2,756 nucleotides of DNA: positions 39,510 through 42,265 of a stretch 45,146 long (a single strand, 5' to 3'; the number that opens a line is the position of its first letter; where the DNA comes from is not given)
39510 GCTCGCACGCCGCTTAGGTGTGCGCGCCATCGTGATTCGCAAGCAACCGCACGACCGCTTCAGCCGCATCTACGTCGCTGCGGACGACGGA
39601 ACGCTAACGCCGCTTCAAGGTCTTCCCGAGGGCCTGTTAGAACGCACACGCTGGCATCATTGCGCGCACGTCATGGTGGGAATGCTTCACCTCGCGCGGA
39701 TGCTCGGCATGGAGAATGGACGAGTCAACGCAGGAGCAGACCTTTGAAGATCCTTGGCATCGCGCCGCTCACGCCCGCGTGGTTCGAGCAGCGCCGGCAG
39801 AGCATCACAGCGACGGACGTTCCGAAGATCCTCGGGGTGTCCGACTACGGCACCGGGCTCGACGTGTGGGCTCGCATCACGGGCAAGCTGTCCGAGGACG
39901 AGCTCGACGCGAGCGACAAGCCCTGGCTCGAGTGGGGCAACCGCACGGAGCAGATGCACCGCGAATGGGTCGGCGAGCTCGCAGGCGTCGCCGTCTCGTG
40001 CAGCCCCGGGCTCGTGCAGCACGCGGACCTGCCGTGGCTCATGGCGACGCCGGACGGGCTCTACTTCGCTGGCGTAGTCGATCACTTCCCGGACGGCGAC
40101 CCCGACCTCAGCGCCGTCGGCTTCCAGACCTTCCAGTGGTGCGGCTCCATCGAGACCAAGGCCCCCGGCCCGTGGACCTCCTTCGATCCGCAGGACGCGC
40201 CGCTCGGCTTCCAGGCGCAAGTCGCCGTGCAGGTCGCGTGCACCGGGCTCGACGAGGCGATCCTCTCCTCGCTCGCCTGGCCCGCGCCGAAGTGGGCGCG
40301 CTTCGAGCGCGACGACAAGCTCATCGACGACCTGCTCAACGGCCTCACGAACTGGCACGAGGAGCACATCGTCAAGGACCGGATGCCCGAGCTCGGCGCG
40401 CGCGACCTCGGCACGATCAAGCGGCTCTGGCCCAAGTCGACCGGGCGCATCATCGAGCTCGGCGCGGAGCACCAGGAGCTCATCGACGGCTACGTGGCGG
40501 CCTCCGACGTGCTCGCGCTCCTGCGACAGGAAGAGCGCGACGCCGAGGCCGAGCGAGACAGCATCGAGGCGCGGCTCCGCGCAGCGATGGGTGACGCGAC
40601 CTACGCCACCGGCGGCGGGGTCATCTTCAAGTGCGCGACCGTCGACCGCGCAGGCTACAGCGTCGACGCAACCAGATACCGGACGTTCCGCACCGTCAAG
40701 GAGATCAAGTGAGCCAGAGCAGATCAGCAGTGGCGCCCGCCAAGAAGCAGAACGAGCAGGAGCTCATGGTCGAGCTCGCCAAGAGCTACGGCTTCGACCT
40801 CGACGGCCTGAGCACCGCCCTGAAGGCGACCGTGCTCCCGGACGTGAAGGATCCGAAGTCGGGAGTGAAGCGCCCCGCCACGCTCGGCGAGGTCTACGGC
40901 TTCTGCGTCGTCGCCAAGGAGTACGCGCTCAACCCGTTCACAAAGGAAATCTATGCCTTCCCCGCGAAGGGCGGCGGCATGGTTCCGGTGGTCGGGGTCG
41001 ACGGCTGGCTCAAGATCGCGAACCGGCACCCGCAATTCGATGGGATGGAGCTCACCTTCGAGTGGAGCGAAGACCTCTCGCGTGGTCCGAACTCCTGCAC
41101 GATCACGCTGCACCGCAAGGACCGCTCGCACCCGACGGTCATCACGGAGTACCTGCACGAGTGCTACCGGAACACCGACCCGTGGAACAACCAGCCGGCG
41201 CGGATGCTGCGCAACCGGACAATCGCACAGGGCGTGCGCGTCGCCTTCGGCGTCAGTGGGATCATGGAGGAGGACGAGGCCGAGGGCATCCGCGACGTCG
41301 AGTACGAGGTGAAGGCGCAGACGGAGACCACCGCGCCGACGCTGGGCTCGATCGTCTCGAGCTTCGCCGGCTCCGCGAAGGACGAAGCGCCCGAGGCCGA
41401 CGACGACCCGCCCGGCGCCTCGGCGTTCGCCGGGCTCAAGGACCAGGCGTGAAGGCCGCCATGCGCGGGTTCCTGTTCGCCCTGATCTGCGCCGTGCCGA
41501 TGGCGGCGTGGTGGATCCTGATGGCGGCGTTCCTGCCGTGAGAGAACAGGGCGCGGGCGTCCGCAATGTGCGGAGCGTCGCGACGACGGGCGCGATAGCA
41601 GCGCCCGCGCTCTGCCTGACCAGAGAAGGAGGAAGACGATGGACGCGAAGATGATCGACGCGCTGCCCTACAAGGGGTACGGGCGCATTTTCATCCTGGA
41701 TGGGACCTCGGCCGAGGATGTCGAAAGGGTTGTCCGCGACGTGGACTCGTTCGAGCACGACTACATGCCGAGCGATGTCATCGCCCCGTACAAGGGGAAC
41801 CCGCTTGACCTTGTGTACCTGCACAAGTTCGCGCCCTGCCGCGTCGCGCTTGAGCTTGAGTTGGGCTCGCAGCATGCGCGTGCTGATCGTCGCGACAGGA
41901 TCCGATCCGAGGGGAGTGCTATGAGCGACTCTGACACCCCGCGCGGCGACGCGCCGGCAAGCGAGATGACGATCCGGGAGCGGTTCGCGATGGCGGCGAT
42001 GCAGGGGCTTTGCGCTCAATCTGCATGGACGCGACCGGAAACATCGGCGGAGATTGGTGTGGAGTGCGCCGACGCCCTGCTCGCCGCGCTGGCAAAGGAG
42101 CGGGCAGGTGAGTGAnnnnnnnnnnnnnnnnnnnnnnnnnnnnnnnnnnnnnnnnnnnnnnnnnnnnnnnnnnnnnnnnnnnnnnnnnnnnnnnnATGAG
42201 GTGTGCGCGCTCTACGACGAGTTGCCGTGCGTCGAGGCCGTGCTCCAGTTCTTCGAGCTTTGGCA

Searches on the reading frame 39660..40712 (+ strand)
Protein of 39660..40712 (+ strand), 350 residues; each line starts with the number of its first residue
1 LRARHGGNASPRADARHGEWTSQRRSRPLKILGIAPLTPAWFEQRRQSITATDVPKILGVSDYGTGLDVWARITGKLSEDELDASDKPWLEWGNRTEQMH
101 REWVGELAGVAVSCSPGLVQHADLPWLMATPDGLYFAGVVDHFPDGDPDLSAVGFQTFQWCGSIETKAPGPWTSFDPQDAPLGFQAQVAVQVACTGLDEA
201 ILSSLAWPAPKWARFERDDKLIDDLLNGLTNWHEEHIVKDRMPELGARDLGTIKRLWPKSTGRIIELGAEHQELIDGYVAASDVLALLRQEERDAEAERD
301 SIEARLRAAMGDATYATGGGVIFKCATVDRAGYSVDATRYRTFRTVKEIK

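Call 15: search_protein_families(library=pfam, proteins=[window:39660-40712:+], max_evalue=0.05)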
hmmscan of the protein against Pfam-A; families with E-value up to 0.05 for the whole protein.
window:39660-40712:+ (350 aa): 1 family
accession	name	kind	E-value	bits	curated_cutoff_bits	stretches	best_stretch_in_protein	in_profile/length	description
PF09588.16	YqaJ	-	6.2e-17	62.7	22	1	41-197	2-149/150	YqaJ-like viral recombinase domain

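Call 51: search_protein_families(library=phrogs, proteins=[window:39660-40712:+], max_evalue=0.05)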
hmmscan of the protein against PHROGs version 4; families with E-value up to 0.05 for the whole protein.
window:39660-40712:+ (350 aa): 2 families
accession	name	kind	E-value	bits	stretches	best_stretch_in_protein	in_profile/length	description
phrog_434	-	DNA, RNA and nucleotide metabolism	5.6e-46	158.4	1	22-336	41-331/372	RecE-like recombination exonuclease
phrog_149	-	DNA, RNA and nucleotide metabolism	6.8e-05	22.4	1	38-137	601-705/1242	exonuclease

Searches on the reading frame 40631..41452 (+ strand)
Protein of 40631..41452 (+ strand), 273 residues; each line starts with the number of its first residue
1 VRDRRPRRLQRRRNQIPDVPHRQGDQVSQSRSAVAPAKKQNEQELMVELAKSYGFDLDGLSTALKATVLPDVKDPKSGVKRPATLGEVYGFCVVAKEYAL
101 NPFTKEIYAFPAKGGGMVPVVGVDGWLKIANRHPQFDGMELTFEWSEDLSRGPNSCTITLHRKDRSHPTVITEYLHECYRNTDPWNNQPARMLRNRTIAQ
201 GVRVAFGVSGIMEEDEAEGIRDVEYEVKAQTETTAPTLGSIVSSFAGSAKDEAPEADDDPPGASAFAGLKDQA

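Call 15: search_protein_families(library=pfam, proteins=[window:40631-41452:+], max_evalue=0.05)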
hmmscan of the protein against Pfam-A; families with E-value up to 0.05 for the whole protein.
window:40631-41452:+ (273 aa): 1 family
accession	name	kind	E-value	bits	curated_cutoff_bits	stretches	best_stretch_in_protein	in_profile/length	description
PF03837.19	RecT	-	3.1e-22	79.5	24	1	82-223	18-193/198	RecT family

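Call 51: search_protein_families(library=phrogs, proteins=[window:40631-41452:+], max_evalue=0.05)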
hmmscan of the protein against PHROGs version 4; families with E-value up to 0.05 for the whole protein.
window:40631-41452:+ (273 aa): 6 families
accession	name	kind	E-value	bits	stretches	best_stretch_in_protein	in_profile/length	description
phrog_252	-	DNA, RNA and nucleotide metabolism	3e-56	191.9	1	46-234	12-198/263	Bet-like ssDNA annealing protein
phrog_10056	-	DNA, RNA and nucleotide metabolism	9.6e-46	157.6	1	87-237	46-204/302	RecT-like ssDNA annealing protein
phrog_2760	-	DNA, RNA and nucleotide metabolism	1.2e-12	48.9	2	83-140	34-91/257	RecT-like ssDNA annealing protein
phrog_2780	-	DNA, RNA and nucleotide metabolism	3.6e-12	47.3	1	81-235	50-232/369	RecT-like ssDNA annealing protein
phrog_8375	-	unknown function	5.5e-10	40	1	91-123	47-79/79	-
phrog_12233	-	DNA, RNA and nucleotide metabolism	7.7e-05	23.7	1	180-221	19-60/158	RecT-like ssDNA annealing protein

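Call 91: search_dna_similar(query=window:40730-41452:+, collection=phages, mode=protein, max_rows=12)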
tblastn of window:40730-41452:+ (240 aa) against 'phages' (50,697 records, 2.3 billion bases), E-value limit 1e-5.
Records with a match: 289; places in all: 289; records where one place covers at least 80% of the query: 2.
Best place of each record, by identity: <60% 289.
By first word of the organism name: Escherichia 113; Pseudomonas 31; Stx1a-converting 23; Streptococcus 20; Stx2-converting 19; Vibrio 14; Enterobacteria 14; Stx 6; Mannheimia 5; Ralstonia 4; and 20 more.
By host as written in the record: - 80; Escherichia coli 20; Pseudomonas aeruginosa 17; Escherichia coli str. K-12 substr. MG1655 6; Escherichia coli O157:H7 6; Escherichia coli K514 (EHEC) 6; Streptococcus thermophilus ST67009 5; Vibrio lentus 4; and 103 more.
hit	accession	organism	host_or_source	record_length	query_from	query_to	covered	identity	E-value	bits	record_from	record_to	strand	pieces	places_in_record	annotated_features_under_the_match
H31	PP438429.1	Synechococcus phage Ssp-JY39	Synechococcus sp.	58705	12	190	75%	46.7%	3e-36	140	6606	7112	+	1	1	recombination protein Bet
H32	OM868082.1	Synechococcus phage Yong-M2-251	Synechococcus sp. PCC 7002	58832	12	190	75%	46.7%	3e-36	140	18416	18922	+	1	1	recombinase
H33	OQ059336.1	Psychrobacter phage vB_PmaS_Y8A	Psychrobacter sp.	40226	8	187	75%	44.4%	1e-36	142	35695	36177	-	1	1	RecT family protein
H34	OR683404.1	Pseudomonas phage Haboob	Pseudomonas aeruginosa 382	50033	53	217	69%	48.3%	6e-37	142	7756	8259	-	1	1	recombination protein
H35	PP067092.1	Pseudomonas phage PAShipCat1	Pseudomonas aeruginosa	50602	53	208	65%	50.6%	1e-34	136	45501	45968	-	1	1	RecT-like ssDNA annealing protein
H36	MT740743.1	Ralstonia phage Hyacinthe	Ralstonia pseudosolanacearum I-31 ...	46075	15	187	72%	45.1%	7e-33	131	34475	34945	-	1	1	hypothetical protein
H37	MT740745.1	Ralstonia phage Raharianne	Ralstonia pseudosolanacearum I-31 ...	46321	15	187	72%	45.1%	7e-33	131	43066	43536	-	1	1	hypothetical protein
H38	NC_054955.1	Ralstonia phage Raharianne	Ralstonia pseudosolanacearum I-31 ...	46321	15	187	72%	45.1%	7e-33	131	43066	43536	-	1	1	RecT-like ssDNA annealing protein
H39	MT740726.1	Ralstonia phage Albius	Ralstonia pseudosolanacearum I-31 ...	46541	15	187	72%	45.1%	7e-33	131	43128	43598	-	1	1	hypothetical protein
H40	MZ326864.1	Alcaligenes phage Piluca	Alcaligenes faecalis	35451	46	190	60%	53.8%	6e-34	134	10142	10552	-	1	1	Bet-like ssDNA annealase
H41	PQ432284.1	Acinetobacter phage phi5013-M1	Acinetobacter baumannii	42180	46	190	60%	53.8%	6e-34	134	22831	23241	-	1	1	hypothetical protein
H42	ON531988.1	Acinetobacter phage TCUAN1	Actinebacter nosocomialis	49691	46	190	60%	53.8%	6e-34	134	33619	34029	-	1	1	recombination protein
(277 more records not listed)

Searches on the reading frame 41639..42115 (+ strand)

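Call 15: search_protein_families(library=pfam, proteins=[window:41639-42115:+], max_evalue=0.05)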
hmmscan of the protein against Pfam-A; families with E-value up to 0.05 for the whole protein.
window:41639-42115:+ (158 aa): 0 families

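Call 27: search_protein_families(library=phrogs, proteins=[window:41639-42115:+], max_evalue=0.05)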
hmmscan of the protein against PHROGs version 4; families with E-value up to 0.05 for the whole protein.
window:41639-42115:+ (158 aa): 2 families
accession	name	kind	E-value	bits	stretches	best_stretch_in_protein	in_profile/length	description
phrog_2201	-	unknown function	4.2e-09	37.5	1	80-156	131-219/226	-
phrog_30599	-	transcription regulation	0.0011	20.4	1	106-152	45-96/100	transcriptional regulator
